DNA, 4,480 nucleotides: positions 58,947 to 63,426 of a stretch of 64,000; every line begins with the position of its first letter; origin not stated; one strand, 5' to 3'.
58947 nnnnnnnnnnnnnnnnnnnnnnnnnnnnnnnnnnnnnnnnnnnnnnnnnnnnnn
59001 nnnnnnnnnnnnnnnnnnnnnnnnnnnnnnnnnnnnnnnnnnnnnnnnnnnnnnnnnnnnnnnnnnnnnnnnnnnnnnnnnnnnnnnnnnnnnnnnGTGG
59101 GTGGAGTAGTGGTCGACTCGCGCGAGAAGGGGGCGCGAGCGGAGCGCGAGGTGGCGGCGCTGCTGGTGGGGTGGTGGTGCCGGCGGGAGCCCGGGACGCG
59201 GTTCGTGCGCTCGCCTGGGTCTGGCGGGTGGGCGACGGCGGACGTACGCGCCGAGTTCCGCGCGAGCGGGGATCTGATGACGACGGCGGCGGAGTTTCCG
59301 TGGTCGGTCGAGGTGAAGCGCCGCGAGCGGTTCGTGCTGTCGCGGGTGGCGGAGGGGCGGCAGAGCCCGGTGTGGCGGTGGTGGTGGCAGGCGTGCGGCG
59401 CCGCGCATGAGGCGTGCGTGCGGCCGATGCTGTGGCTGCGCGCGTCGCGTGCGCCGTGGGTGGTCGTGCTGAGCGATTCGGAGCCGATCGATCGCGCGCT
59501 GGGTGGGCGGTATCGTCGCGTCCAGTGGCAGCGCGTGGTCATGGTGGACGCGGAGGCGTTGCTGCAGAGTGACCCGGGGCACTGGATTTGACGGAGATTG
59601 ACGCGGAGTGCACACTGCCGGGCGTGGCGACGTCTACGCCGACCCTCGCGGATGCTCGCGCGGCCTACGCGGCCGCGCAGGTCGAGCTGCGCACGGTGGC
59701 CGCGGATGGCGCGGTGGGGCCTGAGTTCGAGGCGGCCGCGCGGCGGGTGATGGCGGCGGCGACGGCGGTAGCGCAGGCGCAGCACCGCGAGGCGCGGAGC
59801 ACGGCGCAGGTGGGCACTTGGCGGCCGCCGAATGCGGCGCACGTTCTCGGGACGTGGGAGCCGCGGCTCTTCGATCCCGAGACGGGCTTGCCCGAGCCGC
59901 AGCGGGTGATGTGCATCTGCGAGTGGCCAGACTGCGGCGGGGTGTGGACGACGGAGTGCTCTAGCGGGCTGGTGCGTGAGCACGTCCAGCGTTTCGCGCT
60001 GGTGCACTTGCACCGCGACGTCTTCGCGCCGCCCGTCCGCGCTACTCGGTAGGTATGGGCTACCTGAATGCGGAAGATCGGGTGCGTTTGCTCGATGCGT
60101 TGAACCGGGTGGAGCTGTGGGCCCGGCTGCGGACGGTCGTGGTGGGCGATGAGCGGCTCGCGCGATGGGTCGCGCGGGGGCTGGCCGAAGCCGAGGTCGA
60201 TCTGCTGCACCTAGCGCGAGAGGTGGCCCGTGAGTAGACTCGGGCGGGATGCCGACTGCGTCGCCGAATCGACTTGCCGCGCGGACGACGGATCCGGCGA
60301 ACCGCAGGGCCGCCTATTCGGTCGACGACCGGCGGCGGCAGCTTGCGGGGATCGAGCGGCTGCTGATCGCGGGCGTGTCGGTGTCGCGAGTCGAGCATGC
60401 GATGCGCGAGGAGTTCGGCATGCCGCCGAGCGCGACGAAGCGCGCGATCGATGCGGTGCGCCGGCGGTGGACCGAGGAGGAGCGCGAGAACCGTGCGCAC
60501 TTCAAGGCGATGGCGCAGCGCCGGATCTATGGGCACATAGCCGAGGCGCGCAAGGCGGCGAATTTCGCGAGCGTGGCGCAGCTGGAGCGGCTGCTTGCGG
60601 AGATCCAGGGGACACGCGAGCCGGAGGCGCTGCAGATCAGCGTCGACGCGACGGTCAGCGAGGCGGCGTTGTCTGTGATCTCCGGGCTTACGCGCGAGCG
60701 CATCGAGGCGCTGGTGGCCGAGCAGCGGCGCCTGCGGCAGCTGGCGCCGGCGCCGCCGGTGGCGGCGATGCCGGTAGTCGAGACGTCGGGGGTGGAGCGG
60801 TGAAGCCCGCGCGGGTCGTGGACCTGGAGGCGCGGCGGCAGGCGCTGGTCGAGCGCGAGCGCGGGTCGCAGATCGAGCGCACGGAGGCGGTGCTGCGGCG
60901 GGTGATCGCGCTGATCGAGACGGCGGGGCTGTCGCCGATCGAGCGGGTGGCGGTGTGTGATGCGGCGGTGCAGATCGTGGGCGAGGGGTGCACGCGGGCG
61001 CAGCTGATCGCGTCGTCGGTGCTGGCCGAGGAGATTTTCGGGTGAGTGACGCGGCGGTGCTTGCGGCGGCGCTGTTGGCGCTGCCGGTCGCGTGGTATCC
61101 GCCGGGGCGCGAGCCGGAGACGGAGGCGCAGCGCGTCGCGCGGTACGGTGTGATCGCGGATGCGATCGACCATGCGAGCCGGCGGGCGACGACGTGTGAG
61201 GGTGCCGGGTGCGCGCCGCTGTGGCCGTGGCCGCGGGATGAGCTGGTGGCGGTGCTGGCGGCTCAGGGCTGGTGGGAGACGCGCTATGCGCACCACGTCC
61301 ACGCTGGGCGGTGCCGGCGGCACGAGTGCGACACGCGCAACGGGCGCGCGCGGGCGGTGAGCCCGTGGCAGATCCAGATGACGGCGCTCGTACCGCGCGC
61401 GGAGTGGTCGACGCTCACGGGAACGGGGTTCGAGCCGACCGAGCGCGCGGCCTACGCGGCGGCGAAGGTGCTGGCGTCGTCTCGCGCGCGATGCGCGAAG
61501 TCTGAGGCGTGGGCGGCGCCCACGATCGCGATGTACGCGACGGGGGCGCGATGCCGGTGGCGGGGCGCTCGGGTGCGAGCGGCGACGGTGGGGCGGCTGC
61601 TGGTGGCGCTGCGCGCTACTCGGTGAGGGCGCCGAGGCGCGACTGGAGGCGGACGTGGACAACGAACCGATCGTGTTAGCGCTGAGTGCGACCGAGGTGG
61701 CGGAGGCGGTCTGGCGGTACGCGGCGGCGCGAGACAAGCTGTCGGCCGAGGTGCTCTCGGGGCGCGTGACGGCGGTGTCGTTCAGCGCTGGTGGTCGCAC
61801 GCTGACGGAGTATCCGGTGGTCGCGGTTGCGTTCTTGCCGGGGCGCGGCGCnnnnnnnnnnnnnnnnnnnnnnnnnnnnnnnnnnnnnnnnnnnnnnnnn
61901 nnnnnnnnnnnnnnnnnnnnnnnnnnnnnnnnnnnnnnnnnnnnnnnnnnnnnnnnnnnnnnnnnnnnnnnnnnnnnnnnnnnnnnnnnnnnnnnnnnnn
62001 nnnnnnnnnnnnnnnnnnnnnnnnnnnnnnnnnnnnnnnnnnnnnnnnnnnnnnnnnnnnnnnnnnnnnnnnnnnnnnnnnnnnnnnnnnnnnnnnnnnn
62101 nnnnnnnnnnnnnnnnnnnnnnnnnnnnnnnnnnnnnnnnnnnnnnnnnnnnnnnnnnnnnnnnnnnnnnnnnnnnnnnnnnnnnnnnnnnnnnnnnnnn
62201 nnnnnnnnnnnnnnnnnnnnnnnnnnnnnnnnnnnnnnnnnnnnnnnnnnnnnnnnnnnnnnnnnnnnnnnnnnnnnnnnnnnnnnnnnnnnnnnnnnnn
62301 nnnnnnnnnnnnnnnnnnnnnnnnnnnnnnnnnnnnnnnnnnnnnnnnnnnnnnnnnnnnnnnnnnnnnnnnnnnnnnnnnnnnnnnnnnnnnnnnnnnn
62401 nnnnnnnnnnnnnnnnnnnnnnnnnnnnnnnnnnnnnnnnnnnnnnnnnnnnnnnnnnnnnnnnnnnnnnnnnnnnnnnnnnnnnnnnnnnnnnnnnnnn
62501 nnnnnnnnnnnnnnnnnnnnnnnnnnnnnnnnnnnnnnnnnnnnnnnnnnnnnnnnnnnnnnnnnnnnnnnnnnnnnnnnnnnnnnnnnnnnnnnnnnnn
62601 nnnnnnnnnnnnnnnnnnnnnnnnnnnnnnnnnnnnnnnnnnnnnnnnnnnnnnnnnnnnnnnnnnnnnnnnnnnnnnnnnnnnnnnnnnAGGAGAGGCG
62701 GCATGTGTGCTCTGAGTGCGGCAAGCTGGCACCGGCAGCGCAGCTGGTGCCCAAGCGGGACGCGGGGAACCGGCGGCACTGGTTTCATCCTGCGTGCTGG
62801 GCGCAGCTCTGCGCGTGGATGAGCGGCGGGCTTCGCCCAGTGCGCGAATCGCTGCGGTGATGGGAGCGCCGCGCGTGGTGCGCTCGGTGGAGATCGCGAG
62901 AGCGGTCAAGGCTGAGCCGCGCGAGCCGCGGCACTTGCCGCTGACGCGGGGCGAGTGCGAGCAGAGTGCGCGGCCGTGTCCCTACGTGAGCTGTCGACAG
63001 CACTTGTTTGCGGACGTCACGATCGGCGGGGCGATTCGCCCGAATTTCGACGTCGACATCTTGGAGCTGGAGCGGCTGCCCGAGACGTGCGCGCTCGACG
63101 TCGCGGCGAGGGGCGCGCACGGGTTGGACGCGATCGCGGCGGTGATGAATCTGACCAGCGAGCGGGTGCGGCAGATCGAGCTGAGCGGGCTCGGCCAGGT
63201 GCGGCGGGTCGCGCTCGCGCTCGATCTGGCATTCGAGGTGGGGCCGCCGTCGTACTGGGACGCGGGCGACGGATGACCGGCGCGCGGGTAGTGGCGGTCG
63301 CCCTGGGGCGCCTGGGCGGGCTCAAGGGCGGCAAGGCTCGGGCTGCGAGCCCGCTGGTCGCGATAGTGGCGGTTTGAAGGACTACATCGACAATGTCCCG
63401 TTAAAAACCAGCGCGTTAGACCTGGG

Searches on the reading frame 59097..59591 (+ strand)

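Call 102: search_protein_families(library=pfam, proteins=[window:59097-59591:+], max_evalue=0.001)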
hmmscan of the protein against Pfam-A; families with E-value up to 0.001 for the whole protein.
window:59097-59591:+ (164 aa): 1 family
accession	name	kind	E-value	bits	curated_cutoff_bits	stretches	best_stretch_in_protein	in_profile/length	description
PF24608.2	PDDEXK_15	-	3.1e-22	79.7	27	1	7-149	1-134/164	Phage putative PDDEXK endonuclease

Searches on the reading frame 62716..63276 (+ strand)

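Call 102: search_protein_families(library=pfam, proteins=[window:62716-63276:+], max_evalue=0.001)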
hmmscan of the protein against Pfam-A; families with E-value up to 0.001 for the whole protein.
window:62716-63276:+ (186 aa): 1 family
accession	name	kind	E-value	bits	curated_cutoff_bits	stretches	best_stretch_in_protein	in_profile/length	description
PF04545.22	Sigma70_r4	-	0.00041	20.2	24.1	0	137-163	23-49/50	Sigma-70, region 4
